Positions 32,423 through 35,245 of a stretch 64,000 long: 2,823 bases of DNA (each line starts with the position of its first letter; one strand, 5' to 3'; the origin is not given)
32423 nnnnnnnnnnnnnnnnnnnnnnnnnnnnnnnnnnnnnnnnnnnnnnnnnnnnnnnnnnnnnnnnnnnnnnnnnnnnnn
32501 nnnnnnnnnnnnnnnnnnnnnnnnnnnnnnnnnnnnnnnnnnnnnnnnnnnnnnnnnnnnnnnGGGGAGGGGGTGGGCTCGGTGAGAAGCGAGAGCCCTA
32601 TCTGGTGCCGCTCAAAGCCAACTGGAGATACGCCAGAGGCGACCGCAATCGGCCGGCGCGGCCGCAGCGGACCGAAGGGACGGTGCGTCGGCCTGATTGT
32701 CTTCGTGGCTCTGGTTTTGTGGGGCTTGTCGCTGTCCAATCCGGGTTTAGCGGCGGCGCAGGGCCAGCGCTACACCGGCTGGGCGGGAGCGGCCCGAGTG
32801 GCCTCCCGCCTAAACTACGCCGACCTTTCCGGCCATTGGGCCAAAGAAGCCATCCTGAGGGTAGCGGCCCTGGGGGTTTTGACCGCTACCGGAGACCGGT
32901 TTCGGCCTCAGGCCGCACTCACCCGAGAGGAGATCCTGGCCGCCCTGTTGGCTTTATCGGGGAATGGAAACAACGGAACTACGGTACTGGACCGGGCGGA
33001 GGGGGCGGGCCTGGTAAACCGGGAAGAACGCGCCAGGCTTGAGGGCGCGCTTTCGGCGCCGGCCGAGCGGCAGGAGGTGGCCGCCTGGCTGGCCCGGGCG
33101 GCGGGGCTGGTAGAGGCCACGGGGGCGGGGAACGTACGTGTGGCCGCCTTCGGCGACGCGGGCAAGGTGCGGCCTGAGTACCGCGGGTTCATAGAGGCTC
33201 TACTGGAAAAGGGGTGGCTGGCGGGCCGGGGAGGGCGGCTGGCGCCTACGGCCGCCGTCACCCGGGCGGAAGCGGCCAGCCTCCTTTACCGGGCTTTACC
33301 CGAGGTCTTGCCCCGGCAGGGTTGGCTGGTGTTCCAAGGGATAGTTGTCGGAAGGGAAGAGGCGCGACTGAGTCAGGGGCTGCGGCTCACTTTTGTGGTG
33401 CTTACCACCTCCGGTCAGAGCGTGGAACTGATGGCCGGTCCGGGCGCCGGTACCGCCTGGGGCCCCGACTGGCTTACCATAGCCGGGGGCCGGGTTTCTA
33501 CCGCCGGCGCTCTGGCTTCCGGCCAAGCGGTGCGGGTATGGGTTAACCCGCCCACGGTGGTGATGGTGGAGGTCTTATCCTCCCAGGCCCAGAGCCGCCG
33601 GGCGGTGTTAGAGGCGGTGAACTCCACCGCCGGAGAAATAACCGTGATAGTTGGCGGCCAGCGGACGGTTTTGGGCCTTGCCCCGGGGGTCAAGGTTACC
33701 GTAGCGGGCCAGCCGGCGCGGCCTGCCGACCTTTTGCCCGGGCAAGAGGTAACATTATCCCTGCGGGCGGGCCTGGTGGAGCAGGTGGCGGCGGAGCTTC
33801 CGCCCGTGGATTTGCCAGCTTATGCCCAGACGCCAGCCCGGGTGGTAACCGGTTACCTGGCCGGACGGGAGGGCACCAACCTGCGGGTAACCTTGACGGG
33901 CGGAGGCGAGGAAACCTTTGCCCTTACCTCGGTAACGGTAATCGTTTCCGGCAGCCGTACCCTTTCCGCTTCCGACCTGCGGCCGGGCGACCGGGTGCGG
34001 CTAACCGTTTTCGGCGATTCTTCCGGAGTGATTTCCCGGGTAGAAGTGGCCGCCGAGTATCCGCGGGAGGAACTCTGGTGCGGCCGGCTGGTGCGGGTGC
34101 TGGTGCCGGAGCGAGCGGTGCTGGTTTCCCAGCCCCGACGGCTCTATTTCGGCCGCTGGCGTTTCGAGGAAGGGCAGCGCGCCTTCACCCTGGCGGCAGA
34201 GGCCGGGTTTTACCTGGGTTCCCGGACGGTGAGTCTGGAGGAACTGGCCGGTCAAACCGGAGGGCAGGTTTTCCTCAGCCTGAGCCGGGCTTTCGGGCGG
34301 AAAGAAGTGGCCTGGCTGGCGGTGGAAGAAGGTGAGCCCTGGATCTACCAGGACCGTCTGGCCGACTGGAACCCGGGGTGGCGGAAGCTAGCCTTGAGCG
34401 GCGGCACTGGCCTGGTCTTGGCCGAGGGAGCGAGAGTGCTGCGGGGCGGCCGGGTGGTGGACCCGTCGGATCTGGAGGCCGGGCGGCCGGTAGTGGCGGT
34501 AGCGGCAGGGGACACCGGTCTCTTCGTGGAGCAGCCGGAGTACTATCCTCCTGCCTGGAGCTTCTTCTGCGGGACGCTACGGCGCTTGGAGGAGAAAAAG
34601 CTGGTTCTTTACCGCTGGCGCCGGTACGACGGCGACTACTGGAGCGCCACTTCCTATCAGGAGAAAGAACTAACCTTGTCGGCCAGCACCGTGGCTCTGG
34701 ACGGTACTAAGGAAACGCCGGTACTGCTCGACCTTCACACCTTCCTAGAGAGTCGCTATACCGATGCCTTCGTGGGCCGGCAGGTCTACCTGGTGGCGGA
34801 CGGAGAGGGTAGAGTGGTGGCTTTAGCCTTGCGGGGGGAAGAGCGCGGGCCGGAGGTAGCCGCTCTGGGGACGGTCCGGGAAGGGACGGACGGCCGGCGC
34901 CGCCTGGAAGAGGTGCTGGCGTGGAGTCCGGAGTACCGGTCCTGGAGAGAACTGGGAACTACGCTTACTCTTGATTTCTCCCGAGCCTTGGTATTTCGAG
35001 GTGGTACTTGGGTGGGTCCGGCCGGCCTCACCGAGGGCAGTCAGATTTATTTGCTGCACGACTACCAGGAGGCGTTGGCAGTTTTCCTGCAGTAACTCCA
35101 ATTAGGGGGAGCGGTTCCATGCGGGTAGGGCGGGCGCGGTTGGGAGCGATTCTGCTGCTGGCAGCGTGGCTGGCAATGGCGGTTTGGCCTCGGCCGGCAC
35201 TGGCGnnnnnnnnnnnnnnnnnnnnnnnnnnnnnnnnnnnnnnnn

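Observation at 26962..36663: The flagellin slot of a Bacillus-type late-flagellar locus holds a three-gene surface-protein cassette instead of flagellin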

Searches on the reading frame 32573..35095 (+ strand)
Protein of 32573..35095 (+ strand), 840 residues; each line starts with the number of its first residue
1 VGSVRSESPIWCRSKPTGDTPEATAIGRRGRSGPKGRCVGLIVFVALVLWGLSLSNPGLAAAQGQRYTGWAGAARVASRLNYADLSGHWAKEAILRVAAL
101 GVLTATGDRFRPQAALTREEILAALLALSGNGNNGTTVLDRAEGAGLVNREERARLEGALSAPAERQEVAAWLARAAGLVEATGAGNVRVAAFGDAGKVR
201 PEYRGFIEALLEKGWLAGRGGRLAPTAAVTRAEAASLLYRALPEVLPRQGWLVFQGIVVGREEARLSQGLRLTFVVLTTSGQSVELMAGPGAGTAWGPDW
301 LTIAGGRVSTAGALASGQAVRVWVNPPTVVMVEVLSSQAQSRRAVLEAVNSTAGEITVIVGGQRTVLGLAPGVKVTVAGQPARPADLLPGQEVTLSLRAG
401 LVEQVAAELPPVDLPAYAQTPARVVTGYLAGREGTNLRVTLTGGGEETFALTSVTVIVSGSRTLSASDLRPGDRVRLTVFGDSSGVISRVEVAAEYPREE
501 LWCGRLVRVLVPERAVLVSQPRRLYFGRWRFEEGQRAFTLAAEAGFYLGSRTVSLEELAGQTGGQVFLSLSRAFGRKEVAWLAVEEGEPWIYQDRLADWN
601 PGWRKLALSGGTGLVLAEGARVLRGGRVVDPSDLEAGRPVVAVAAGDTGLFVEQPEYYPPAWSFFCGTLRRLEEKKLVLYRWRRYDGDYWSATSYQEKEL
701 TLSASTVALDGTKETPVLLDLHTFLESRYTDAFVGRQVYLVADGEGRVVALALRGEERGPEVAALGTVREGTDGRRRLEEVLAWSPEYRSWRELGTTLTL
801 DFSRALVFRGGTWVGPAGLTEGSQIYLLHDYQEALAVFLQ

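Call 3: search_protein_families(library=pfam, proteins=[window:32573-35095:+], max_evalue=0.01)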
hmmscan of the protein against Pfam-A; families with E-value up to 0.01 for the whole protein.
window:32573-35095:+ (840 aa): 2 families
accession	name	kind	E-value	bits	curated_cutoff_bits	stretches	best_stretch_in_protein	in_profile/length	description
PF00395.25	SLH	-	2.9e-16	59.6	20.8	2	82-120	2-42/44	S-layer homology domain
PF17758.7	Prot_ATP_ID_OB_N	-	0.0014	18.7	23.4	0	344-404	3-54/62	Proteasomal ATPase OB N-terminal domain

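Call 20: search_protein_families(library=ncbifam, proteins=[window:32573-35092:+], max_evalue=0.1)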
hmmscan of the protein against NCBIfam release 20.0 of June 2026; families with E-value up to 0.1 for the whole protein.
window:32573-35092:+ (840 aa): 0 families

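Call 69: find_homologous_proteins(query=window:32573-35092:+, max_evalue=0.00001)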
Query window:32573-35092:+ (840 aa): 6 proteins with E <= 0.00001 among 8000 candidates.
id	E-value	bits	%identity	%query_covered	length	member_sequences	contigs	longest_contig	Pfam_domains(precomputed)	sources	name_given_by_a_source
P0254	0.0e+0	1726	100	95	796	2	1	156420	PF00395.26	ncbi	ncbi:MAG: S-layer homology domain-containing protein [Moorellales bacterium]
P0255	0.0e+0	1110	68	91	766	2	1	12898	PF00395.26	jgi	jgi:hypothetical protein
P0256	0.0e+0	1018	63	93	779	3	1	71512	PF00395.26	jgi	jgi:hypothetical protein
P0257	2.7e-221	755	50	94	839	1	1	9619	PF00395.26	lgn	-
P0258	3.5e-221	755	50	92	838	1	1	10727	PF00395.26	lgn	-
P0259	1.1e-11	62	34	21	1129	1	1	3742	PF07774.20,PF13360.14,PF13570.14,PF00395.26,PF25293.2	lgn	-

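Call 70: find_encoding_contigs(protein=P0256, flank=10000, max_places=2)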
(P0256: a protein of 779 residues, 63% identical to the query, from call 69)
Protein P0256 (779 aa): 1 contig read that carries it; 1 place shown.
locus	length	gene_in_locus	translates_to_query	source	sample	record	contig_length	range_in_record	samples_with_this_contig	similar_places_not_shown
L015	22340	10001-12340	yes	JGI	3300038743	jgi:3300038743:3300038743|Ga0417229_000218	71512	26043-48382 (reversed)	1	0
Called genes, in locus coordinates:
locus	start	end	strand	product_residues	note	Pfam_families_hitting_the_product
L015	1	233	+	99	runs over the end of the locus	PF04316:FlgM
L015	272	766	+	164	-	PF05130:FlgN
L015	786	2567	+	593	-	PF00460:Flg_bb_rod (weak), PF22638:FlgK_D1, PF06429:Flg_bbr_C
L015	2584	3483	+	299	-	PF00669:Flagellin_N, PF00700:Flagellin_C (weak)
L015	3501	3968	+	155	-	PF02623:FliW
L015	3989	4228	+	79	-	PF02599:CsrA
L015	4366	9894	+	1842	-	PF01833:TIG, PF20144:TIG_SUH (faint), PF24328:DUF7498 (faint), PF01833:TIG, PF16179:RHD_dimer (faint), PF01833:TIG, PF00041:fn3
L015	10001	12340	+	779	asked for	PF00395:SLH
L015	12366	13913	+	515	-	PF00395:SLH (weak)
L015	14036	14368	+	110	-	PF03646:FlaG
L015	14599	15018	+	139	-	PF02561:FliS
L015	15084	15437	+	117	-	-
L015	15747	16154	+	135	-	PF00460:Flg_bb_rod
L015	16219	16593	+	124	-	PF06429:Flg_bbr_C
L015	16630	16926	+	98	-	PF02049:FliE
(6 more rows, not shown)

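Call 71: find_encoding_contigs(protein=P0255, flank=10000, max_places=2)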
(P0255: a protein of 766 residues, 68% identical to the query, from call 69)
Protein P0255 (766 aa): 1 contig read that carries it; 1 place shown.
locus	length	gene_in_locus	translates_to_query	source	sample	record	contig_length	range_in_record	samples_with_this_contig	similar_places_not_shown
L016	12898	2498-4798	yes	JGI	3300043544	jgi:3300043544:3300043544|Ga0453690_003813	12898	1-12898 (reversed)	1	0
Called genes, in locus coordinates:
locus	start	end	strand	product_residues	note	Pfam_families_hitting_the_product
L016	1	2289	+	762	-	?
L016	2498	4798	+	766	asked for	PF00395:SLH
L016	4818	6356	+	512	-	PF00395:SLH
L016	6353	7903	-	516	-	PF01565:FAD_binding_4, PF02913:FAD-oxidase_C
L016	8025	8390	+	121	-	PF03646:FlaG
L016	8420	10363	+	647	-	PF02465:FliD_N, PF07195:FliD_C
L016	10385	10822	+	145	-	PF02561:FliS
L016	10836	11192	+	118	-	-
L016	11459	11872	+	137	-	PF00460:Flg_bb_rod (weak)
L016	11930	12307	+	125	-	PF06429:Flg_bbr_C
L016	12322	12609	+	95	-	PF02049:FliE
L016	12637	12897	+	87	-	?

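Call 87: predict_structure(alignment_id=A5)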
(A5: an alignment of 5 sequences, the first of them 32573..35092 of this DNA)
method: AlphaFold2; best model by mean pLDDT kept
length: 840 residues; sequences in the alignment: 5
mean_pLDDT: 55.8   pTM: 0.34
mean pLDDT of the five models: 55.8, 47.7, 43.5, 41.9, 40.7
residues with pLDDT >= 90: 9; 70-90: 213; 50-70: 275; < 50: 343
segments of 3 or more residues with pLDDT < 50: 1-43, 45-121, 131-134, 159-251, 268-270, 289-314, 325-332, 334-342, 368-374, 395-422, 481-483, 495-497, 655-660, 781-794
pLDDT, mean of each block of 10 residues (from residue 1): 29 29 28 32 45 31 31 38 34 44 34 40 51 51 57 57 41 32 27 29 40 36 30 41 46 55 53 55 49 36 32 49 49 44 60 56 48 47 63 45 27 28 69 83 74 73 73 75 64 60 83 79 61 76 73 83 78 65 69 68 71 64 61 62 58 46 80 89 68 80 83 76 84 85 79 70 61 63 45 54 66 68 64 57
secondary structure, 60 per line:
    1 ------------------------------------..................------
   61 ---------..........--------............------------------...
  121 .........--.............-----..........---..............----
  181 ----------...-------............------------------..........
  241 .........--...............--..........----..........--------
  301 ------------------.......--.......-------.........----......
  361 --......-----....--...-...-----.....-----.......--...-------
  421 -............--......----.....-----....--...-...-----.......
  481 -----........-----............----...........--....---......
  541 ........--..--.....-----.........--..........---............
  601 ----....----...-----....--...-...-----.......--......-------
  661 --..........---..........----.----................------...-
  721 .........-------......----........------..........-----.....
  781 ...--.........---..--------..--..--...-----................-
elements in order (helices of 4 or more, strands of 3 or more residues): H37-54 H70-79 H88-99 H118-129 H132-144 H150-159 H163-176 H201-212 H231-249 E252-266 E269-278 E283-292 E319-325 E328-334 E342-350 E355-360 E363-368 E374-377 E380-382 E392-396 H402-408 E422-433 E436-441 E446-450 E456-459 E462-464 E474-480 E486-493 E499-510 E515-525 E528-531 E535-548 H555-559 E565-573 E576-585 E589-600 E605-608 E613-615 E621-624 E627-629 E639-645 E648-653 E663-672 E676-685 E695-710 E717-719 H721-729 E737-742 E747-754 E761-770 E776-783 H786-794 E824-830 H831-839

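Call 91: fold_search(model_id=the predicted structure, library=pdb)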
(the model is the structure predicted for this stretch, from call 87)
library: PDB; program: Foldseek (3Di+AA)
matches with E <= 10: 1276; with E <= 0.001: 117
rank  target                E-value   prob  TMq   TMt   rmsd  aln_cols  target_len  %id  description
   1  9gut_B                1.4e-10  1.00  0.07  0.10  28.3       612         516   13  30S mRNA delivery complex (bS1 resolved) (released 2024-11-20)
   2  7zhh_A                2.4e-06  1.00  0.10  0.24  12.8       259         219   15  Complex structure of drosophila Unr CSD789 and a poly(A) RNA sequence (released 2022-12-07)
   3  9oty_A                6.3e-06  0.66  0.10  0.10  30.5       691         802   10  DDB1-CRBN with CK1 alpha, SB-405483, and DEG-47: composite map and model submission (released 2025-11-19)
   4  7zhr_A                6.6e-06  1.00  0.11  0.25  12.4       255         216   15  Complex structure of drosophila Unr CSD789 and pAbp RRM3 (released 2022-12-07)
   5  8d7v_A                1.0e-05  0.33  0.08  0.07  32.3       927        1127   11  Cereblon~DDB1 bound to CC-92480 with DDB1 in the twisted conformation (released 2022-07-20)
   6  9djx_B                1.2e-05  0.28  0.07  0.07  27.2       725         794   12  Ternary complex structure of Cereblon-DDB1 bound to WIZ(ZF7) and the molecular glue WIZ-6 (released 2024-11-27)
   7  8u15_B                1.4e-05  0.23  0.06  0.06  30.9       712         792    9  The ternary complex structure of DDB1-CRBN-SALL4(ZF1,2)-short bound to CC-220 (released 2023-12-27)
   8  8tzx_E                1.6e-05  0.38  0.09  0.09  26.9       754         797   12  Ternary complex structure of Cereblon-DDB1 bound to WIZ(ZF7) and the molecular glue dWIZ-1 (released 2024-07-10)
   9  8wqr_A                1.6e-05  0.35  0.08  0.07  30.5       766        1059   11  Structure of the DDB1-AMBRA1 E3 ligase receptor complex linked to cell cycle regulation (released 2023-12-20)
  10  6q0v_A                2.0e-05  0.38  0.09  0.09  30.4       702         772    8  Structure of DDB1-DDA1-DCAF15 complex bound to tasisulam and RBM39 (released 2019-11-13)
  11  9nr3_A                2.1e-05  0.51  0.11  0.11  30.8       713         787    9  CRBN-DDB1 in complex with GLUL-cN (released 2026-01-07)
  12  8dey_B                2.1e-05  0.28  0.07  0.08  28.1       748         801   12  Ternary complex structure of Cereblon-DDB1 bound to IKZF2(ZF2,3) and the molecular glue DKY709 (released 2023-03-08)
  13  8u17_E                2.2e-05  0.51  0.10  0.10  31.1       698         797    8  The ternary complex structure of DDB1-CRBN-SALL4(ZF1,2)-long bound to Pomalidomide (released 2023-12-27)
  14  6q0r_A                2.5e-05  0.47  0.10  0.10  30.1       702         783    9  Structure of DDB1-DDA1-DCAF15 complex bound to E7820 and RBM39 (released 2019-11-13)
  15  9d0w_A                2.5e-05  0.44  0.09  0.09  30.5       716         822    8  Cryo-EM structure of CDK2/CyclinE1 in complex with CRBN/DDB1 and Cpd 4 (released 2025-04-16)
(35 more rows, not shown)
